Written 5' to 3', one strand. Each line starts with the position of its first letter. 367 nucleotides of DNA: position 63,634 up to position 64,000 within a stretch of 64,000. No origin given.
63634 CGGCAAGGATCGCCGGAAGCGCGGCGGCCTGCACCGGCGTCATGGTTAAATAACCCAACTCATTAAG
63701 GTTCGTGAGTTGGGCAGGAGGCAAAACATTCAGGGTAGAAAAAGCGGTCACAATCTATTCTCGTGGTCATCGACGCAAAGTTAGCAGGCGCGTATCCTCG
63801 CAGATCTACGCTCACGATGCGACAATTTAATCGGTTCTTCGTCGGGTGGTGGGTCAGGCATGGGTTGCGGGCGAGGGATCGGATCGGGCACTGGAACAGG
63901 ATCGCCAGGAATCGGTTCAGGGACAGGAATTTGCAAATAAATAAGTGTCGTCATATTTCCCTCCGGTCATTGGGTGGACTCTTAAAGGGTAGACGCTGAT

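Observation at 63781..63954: Proline-rich 57-codon ORF with a strong ribosome-binding site upstream of dbpA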

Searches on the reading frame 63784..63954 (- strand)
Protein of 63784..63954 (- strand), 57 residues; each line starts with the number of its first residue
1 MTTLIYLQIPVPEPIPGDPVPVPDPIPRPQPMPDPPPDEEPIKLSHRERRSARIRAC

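Call 4: search_protein_families(library=ncbifam, proteins=[window:63784-63954:-], max_evalue=1)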
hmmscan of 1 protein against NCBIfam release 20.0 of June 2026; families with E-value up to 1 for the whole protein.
seq(57 aa): 5 families
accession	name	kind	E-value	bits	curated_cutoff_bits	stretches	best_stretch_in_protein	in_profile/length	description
NF008084.0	PRK10819.1-5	equivalog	0.00029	20.8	315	1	9-43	80-112/249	TonB system transport protein TonB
NF033186.1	internalin_K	exception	0.14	10.5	1100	1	7-42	507-541/604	class 1 internalin InlK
NF037973.1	metallo_SslE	exception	0.25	8.6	3000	1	10-43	54-90/1519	lipoprotein metalloprotease SslE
NF033845.1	MSCRAMM_ClfB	exception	0.51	8.2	999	1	11-41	547-576/871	MSCRAMM family adhesin clumping factor ClfB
NF033930.1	pneumo_PspA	exception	0.92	8.1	850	1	9-41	362-395/659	pneumococcal surface protein A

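Call 5: search_protein_families(library=pfam, proteins=[window:63784-63954:-], max_evalue=1)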
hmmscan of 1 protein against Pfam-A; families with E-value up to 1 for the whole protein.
seq(57 aa): 2 families
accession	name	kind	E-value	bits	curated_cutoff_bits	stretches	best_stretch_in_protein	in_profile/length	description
PF23677.1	YnaL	-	2.1e-40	136.9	27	1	1-57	1-57/57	Protein YnaL-like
PF16031.10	TonB_N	-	0.68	11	33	1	10-41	51-83/138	TonB polyproline region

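Call 12: find_homologous_proteins(query=window:63784-63954:-, max_evalue=0.001)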
Query seq(57 aa) (57 aa): 162 proteins with E <= 0.001 among 173 candidates; the best 120 are listed.
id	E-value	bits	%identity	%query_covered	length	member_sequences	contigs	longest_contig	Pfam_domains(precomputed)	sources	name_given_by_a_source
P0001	3.4e-29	117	78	100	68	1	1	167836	PF23677.2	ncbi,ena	ncbi:TPA: hypothetical protein ACNCLR_002206 [Escherichia coli]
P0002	1.2e-27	112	100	100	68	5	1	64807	PF23677.2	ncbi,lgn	-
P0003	2.1e-27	111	100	100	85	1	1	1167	PF23677.2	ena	-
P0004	2.5e-27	111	98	100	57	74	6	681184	PF23677.2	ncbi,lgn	-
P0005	3.7e-27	110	98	100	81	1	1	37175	PF23677.2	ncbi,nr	ncbi:hypothetical protein OFN04_18440, partial [Escherichia coli]|nr:hypothetical protein [Escherich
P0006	1.5e-24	102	93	100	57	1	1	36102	PF23677.2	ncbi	-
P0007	2.5e-22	95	100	88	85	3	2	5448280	PF23677.2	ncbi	-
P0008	9.1e-22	93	98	84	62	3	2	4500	PF23677.2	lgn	-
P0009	2.5e-21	92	83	100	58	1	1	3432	PF23677.2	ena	-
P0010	1.3e-20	90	84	100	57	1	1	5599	PF23677.2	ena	-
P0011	1.9e-19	86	77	100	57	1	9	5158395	PF23677.2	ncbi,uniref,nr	ncbi:hypothetical protein P2H57_22600 [Citrobacter freundii]|uniref:Uncharacterized protein n=1 Tax=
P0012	3.2e-19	85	75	100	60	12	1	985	PF23677.2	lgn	-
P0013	3.3e-19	85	100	44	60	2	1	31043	PF23677.2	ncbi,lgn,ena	-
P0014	4.1e-19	85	74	100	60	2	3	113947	PF23677.2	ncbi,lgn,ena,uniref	ncbi:proline-rich small protein YnaL [Citrobacter tructae]|uniref:proline-rich small protein YnaL n=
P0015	7.5e-19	84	100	44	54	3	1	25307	PF23677.2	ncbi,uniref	ncbi:hypothetical protein [Citrobacter werkmanii]|uniref:proline-rich small protein YnaL n=1 Tax=Cit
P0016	8.2e-19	84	77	93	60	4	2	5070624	PF23677.2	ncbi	-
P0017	9.3e-19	84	74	100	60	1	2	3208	PF23677.2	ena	-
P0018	9.4e-19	84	74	100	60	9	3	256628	PF23677.2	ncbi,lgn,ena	ncbi:TPA: hypothetical protein ACSP0P_004167 [Citrobacter freundii]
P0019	1.6e-18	83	72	100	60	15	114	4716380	PF23677.2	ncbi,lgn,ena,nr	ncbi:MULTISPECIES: hypothetical protein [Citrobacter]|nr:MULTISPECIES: hypothetical protein [Citroba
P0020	1.7e-18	83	78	96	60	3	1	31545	PF23677.2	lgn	-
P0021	2.1e-18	83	100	42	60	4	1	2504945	PF23677.2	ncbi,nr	ncbi:hypothetical protein JGC56_05030 [Salmonella enterica subsp. enterica serovar Saintpaul]|nr:hyp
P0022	2.9e-18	82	88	44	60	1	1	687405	PF23677.2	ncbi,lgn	ncbi:TPA: hypothetical protein ACIPUI_000427 [Citrobacter freundii]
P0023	3.4e-18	82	81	100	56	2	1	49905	PF23677.2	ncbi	-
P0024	3.4e-18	82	92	44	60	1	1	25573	PF23677.2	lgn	-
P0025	5.3e-18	82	88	44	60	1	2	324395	PF23677.2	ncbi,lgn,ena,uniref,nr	ncbi:hypothetical protein [Citrobacter sp. Res13-Sevr-PEB04-36]|uniref:proline-rich small protein Yn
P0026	6.1e-18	81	92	44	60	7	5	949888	PF23677.2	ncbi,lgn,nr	ncbi:TPA: hypothetical protein MX214_000901 [Citrobacter sedlakii]|nr:hypothetical protein [Citrobac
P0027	1.1e-17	81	79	98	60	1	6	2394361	PF23677.2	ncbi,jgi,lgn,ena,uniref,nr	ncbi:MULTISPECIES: proline-rich small protein YnaL [Enterobacteriaceae]|jgi:hypothetical protein|uni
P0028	1.3e-17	80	92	44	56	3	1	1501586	PF23677.2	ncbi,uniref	ncbi:hypothetical protein [Citrobacter sedlakii]|uniref:proline-rich small protein YnaL n=1 Tax=Citr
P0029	1.4e-17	80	-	-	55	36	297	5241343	PF23677.2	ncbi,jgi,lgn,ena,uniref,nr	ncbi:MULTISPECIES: hypothetical protein [Citrobacter]|jgi:hypothetical protein|uniref:proline-rich s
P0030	1.6e-17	80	92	44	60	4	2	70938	PF23677.2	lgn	-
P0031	1.7e-17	80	72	100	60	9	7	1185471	PF23677.2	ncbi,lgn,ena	ncbi:hypothetical protein R4R86_000992 [Citrobacter farmeri]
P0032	2.1e-17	80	72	100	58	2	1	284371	PF23677.2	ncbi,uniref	ncbi:proline-rich small protein YnaL [Enterobacter soli]|uniref:proline-rich small protein YnaL n=1 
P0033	2.3e-17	80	96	44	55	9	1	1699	PF23677.2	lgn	-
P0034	2.5e-17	79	92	44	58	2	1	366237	PF23677.2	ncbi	ncbi:proline-rich small protein YnaL [Enterobacter sp. 186315]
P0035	3.8e-17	79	88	44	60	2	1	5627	PF23677.2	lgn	-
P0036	4.1e-17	79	88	44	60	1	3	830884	PF23677.2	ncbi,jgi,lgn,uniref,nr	ncbi:hypothetical protein [Superficieibacter sp.]|uniref:proline-rich small protein YnaL n=1 Tax=Sup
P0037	4.2e-17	79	74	100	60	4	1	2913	PF23677.2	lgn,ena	-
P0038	4.4e-17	79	73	98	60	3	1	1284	PF23677.2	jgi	jgi:hypothetical protein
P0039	4.6e-17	79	71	98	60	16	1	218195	PF23677.2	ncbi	-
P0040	4.6e-17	79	80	44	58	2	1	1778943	PF23677.2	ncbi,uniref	ncbi:hypothetical protein ACOYA6_08265 [Leclercia barmai]|uniref:proline-rich small protein YnaL n=1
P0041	6.5e-17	78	100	56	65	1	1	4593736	PF23677.2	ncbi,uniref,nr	ncbi:hypothetical protein [Escherichia coli]|uniref:proline-rich small protein YnaL n=1 Tax=Escheric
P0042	7.0e-17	78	88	44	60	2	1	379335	PF23677.2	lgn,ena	-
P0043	7.7e-17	78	68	100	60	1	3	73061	PF23677.2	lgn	-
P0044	8.2e-17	78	92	44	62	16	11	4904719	PF23677.2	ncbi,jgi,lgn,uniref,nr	ncbi:hypothetical protein [Citrobacter amalonaticus]|jgi:hypothetical protein|uniref:proline-rich sm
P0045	9.7e-17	78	74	100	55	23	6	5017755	PF23677.2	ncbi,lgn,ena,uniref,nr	ncbi:proline-rich small protein YnaL [Citrobacter braakii]|uniref:proline-rich small protein YnaL n=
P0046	1.1e-16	77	92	44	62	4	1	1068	PF23677.2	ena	-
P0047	1.3e-16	77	92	42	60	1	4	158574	PF23677.2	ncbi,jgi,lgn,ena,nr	ncbi:MAG: hypothetical protein LKI85_03180 [Enterobacter sp.]|jgi:hypothetical protein|nr:hypothetic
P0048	1.3e-16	77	80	86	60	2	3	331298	PF23677.2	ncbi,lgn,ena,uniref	ncbi:hypothetical protein [Citrobacter amalonaticus]|uniref:proline-rich small protein YnaL n=1 Tax=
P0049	1.6e-16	77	71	98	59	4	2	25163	PF23677.2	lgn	-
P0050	1.7e-16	77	80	44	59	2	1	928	PF23677.2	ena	-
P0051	1.8e-16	77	74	100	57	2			PF23677.2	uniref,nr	uniref:proline-rich small protein YnaL n=1 Tax=Enterobacter asburiae TaxID=61645 RepID=UPI002AD2A8DF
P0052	1.9e-16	77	76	88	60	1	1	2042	PF23677.2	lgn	-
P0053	2.1e-16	77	58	100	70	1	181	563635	PF23677.2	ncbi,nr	ncbi:hypothetical protein IRR91_003452 [Salmonella enterica]|nr:hypothetical protein [Salmonella ent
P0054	2.2e-16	76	70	100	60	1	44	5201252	PF23677.2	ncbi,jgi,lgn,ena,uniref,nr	ncbi:hypothetical protein ABK735_21290 [Enterobacter kobei]|uniref:proline-rich small protein YnaL n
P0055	2.5e-16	76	84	44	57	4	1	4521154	PF23677.2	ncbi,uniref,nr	ncbi:hypothetical protein RKT74_11620 [Leclercia pneumoniae]|uniref:proline-rich small protein YnaL 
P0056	2.6e-16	76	84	44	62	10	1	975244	PF23677.2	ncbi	ncbi:proline-rich small protein YnaL [Citrobacter amalonaticus]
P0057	2.7e-16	76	84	44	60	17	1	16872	PF23677.2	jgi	-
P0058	2.8e-16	76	89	81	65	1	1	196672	PF23677.2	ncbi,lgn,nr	ncbi:hypothetical protein E6U92_001636 [Escherichia coli]|nr:hypothetical protein [Escherichia coli]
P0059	3.3e-16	76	80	44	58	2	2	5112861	PF23677.2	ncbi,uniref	ncbi:hypothetical protein PAS25_18020 [Leclercia adecarboxylata]|uniref:proline-rich small protein Y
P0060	3.4e-16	76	70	100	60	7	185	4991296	PF23677.2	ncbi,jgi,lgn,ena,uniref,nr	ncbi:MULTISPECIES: proline-rich small protein YnaL [Citrobacter]|uniref:Uncharacterized protein n=1 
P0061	3.7e-16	76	67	100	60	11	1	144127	PF23677.2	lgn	-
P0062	3.8e-16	76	70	93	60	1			PF23677.2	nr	nr:hypothetical protein [Enterobacter sp. RHBSTW-00994]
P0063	4.1e-16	76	72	100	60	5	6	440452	PF23677.2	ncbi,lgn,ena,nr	ncbi:hypothetical protein RYZ59_13075 [Citrobacter sp. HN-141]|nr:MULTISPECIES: hypothetical protein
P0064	4.4e-16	76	88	44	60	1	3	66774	PF23677.2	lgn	-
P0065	5.1e-16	75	100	56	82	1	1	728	PF23677.2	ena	-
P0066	6.6e-16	75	75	89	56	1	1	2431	PF23677.2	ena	-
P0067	8.7e-16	75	74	95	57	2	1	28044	PF23677.2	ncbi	ncbi:proline-rich small protein YnaL [Intestinirhabdus alba]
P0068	1.2e-15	74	89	77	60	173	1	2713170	PF23677.2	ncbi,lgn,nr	ncbi:hypothetical protein NGK10_04725 [Enterobacter quasiroggenkampii]|nr:hypothetical protein [Ente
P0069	1.2e-15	74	70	100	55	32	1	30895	PF23677.2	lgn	-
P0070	1.4e-15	74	92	42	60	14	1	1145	PF23677.2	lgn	-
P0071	1.6e-15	74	84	44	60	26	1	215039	PF23677.2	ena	-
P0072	1.6e-15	74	86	77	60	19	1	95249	PF23677.2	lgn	-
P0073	1.6e-15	74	69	96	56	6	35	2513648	PF23677.2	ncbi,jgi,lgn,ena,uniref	ncbi:hypothetical protein ACHHY8_10395 [Enterobacter cloacae complex sp. 2024EL-00215]|jgi:hypotheti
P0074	1.7e-15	74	80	79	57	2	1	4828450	PF23677.2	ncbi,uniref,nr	ncbi:hypothetical protein [Leclercia adecarboxylata]|uniref:proline-rich small protein YnaL n=1 Tax=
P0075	2.2e-15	73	86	77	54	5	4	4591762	PF23677.2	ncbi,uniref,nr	ncbi:hypothetical protein QNZ44_000650 [Enterobacter kobei]|uniref:proline-rich small protein YnaL n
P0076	2.4e-15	73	68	100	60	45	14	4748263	PF23677.2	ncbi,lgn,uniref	ncbi:hypothetical protein ENKOMM257B_15070 [Enterobacter kobei]|uniref:proline-rich small protein Yn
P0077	2.5e-15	73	84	44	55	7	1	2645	PF23677.2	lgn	-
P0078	2.6e-15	73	68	100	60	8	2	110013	PF23677.2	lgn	-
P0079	2.6e-15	73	86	77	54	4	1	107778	PF23677.2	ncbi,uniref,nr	ncbi:hypothetical protein [Enterobacter sp. 296B2]|uniref:proline-rich small protein YnaL n=1 Tax=En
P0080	2.8e-15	73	83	40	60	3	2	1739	PF23677.2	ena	-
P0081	2.8e-15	73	92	42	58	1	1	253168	PF23677.2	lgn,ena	-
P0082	3.6e-15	73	76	79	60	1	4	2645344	PF23677.2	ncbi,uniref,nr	ncbi:hypothetical protein C3432_23215 [Citrobacter amalonaticus]|uniref:Uncharacterized protein n=1 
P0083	3.7e-15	73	84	77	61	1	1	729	PF23677.2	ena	-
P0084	3.7e-15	73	95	33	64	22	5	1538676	PF23677.2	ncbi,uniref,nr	ncbi:hypothetical protein PIA95_14735 [Klebsiella quasipneumoniae]|uniref:proline-rich small protein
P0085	3.9e-15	73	71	89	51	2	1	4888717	PF23677.2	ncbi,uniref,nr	ncbi:hypothetical protein [Lelliottia sp. RWM.1]|uniref:proline-rich small protein YnaL n=1 Tax=Ente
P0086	7.5e-15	72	66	100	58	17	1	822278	PF23677.2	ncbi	ncbi:hypothetical protein WKI40_20380 [Kosakonia sacchari]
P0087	8.7e-15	71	86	77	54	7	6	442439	PF23677.2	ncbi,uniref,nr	ncbi:hypothetical protein [Enterobacter bugandensis]|uniref:proline-rich small protein YnaL n=1 Tax=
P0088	1.0e-14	71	72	100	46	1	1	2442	PF23677.2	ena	-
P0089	1.1e-14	71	65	100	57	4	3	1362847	PF23677.2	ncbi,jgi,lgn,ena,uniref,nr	ncbi:hypothetical protein [Kosakonia sp. LAM2021]|uniref:proline-rich small protein YnaL n=1 Tax=Kos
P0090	1.4e-14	71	68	98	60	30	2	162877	PF23677.2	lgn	-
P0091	1.7e-14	71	92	42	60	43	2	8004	PF23677.2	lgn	-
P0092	1.9e-14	70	92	42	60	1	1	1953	PF23677.2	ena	-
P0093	2.4e-14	70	83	42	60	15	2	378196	PF23677.2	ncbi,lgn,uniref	ncbi:proline-rich small protein YnaL [Enterobacter soli]|uniref:proline-rich small protein YnaL n=1 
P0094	2.5e-14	70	84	77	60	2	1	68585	PF23677.2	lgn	-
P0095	4.6e-14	69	60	91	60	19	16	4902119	PF23677.2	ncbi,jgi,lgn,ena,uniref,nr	ncbi:proline-rich small protein YnaL [Enterobacter huaxiensis]|jgi:hypothetical protein|uniref:Uncha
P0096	4.7e-14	69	72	91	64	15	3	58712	PF23677.2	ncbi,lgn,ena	-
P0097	7.7e-14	68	89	33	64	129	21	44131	PF23677.2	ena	-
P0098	1.1e-13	68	68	98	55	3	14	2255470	PF23677.2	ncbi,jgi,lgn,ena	ncbi:proline-rich small protein YnaL [Enterobacter ludwigii]|jgi:hypothetical protein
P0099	1.2e-13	68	84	33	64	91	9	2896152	PF23677.2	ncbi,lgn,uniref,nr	ncbi:proline-rich small protein YnaL [Klebsiella quasipneumoniae]|uniref:proline-rich small protein 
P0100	1.7e-13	67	88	42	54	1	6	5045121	PF23677.2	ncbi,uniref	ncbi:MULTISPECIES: hypothetical protein [Enterobacter]|uniref:proline-rich small protein YnaL n=1 Ta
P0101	1.9e-13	67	96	44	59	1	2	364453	PF23677.2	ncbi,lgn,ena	-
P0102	1.9e-13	67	79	42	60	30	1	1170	PF23677.2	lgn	-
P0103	2.1e-13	67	63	100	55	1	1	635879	PF23677.2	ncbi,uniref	ncbi:proline-rich small protein YnaL [Salmonella enterica]|uniref:proline-rich small protein YnaL n=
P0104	2.2e-13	67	82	77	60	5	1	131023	PF23677.2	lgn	-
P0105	2.6e-13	67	78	79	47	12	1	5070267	PF23677.2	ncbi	ncbi:hypothetical protein [Salmonella enterica]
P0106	2.8e-13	67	100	56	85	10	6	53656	PF23677.2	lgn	-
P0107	2.9e-13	67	79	82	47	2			PF23677.2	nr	nr:hypothetical protein [uncultured Lelliottia sp.]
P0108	2.9e-13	67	77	82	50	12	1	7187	PF23677.2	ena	-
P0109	3.6e-13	66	72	100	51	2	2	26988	PF23677.2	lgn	-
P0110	4.9e-13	66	100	61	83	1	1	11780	PF23677.2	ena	-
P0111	5.5e-13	66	88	44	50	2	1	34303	PF23677.2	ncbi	ncbi:proline-rich small protein YnaL, partial [Klebsiella aerogenes]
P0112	5.7e-13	66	72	100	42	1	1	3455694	PF23677.2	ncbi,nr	ncbi:hypothetical protein [Escherichia coli]|nr:hypothetical protein [Escherichia coli]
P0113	6.0e-13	66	82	79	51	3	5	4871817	PF23677.2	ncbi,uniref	ncbi:hypothetical protein [Pseudocitrobacter vendiensis]|uniref:proline-rich small protein YnaL n=1 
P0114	7.3e-13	65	86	37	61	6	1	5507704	PF23677.2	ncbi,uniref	ncbi:hypothetical protein ACMYSK_07885 [Klebsiella sp. I138]|uniref:proline-rich small protein YnaL 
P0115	9.6e-13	65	92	44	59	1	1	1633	PF23677.2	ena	-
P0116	1.6e-12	64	74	82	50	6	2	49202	PF23677.2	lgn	-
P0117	1.7e-12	64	80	77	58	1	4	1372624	PF23677.2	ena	-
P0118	2.3e-12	64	72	82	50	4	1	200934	PF23677.2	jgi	-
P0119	2.9e-12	63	81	37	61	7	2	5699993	PF23677.2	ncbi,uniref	ncbi:hypothetical protein [Raoultella terrigena]|uniref:proline-rich small protein YnaL n=1 Tax=Raou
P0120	3.0e-12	63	84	33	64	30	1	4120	PF23677.2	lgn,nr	nr:hypothetical protein [Klebsiella pneumoniae]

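Call 20: search_protein_representatives(alignment_id=A1)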
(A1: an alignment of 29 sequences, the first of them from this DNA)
Query: 29 sequences, 60 profile positions. Proteins with E-value up to 0.001 (for the whole library): 35; up to 1e-10: 18; up to 1e-30: 0. The best 35 are listed.
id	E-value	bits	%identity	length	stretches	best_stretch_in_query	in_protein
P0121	7.6e-30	118.6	-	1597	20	19-35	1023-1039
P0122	2.5e-26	107.3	-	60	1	1-60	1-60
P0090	3.3e-25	103.7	-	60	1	1-60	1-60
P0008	1.3e-23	98.6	-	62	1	12-60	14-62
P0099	5.2e-23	96.7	-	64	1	8-60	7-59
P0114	1.9e-20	88.5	-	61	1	8-60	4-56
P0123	3.0e-20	87.8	-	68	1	1-52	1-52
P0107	2.0e-17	78.8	-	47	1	5-50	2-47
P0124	1.3e-15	73.0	-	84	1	9-59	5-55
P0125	1.6e-14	69.5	-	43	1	12-50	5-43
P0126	1.6e-14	69.5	-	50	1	9-50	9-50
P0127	3.0e-14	68.6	-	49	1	1-49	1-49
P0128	1.3e-13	66.6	-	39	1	31-60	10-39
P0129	1.8e-13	66.1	-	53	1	2-49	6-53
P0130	2.5e-12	62.5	-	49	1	1-49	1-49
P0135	7.0e-07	45.0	-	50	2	5-45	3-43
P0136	1.8e-06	43.7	-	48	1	5-49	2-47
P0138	5.5e-06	42.2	-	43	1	11-45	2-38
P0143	2.3e-04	37.0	-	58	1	8-44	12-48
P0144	3.8e-04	36.2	-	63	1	9-42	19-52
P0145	5.4e-04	35.8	-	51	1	9-45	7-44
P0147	8.7e-04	35.1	-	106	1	9-44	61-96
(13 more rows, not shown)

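Call 45: find_encoding_contigs(protein=P0144, flank=2500, max_places=3)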
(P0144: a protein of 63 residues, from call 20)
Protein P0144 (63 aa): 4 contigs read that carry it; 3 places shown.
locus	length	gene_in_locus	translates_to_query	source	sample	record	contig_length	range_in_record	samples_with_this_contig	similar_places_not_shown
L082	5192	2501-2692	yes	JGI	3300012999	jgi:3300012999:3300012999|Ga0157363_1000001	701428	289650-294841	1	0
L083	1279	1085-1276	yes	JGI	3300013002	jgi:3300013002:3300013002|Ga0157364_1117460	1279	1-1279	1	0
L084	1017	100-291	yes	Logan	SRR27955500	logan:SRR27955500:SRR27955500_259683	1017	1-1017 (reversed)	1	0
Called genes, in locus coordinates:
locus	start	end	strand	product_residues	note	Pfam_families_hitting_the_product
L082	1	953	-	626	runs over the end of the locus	PF00367:PTS_EIIB, PF02378:PTS_EIIC, PF00358:PTS_EIIA_1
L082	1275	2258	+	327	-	PF01544:CorA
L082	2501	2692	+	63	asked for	PF23677:YnaL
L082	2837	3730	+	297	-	PF01171:ATP_bind_3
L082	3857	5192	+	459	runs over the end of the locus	PF00270:DEAD, PF04851:ResIII, PF00271:Helicase_C, PF03880:DbpA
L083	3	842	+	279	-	?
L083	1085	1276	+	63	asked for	PF23677:YnaL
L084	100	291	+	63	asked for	PF23677:YnaL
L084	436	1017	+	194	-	?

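Call 46: find_encoding_contigs(protein=P0143, flank=2500, max_places=3)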
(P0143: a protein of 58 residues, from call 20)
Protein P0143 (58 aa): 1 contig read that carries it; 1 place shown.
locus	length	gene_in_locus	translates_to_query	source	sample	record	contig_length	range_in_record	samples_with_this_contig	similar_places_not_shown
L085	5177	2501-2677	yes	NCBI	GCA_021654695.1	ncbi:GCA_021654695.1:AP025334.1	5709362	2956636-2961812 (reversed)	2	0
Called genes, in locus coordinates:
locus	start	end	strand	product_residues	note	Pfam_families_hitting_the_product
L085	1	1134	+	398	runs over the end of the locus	PF00015:MCPsignal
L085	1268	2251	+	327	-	PF01544:CorA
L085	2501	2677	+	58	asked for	PF23677:YnaL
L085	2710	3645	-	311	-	PF01171:ATP_bind_3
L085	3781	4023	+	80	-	-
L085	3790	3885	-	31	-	PF28021:YoaK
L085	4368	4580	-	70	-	PF13619:KTSC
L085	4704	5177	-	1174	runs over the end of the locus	PF01855:POR_N, PF17147:PFOR_II, PF01558:POR, PF10371:EKR, PF00037:Fer4 (weak), PF12837:Fer4_6 (weak), PF12838:Fer4_7, PF13484:Fer4_16, +5 more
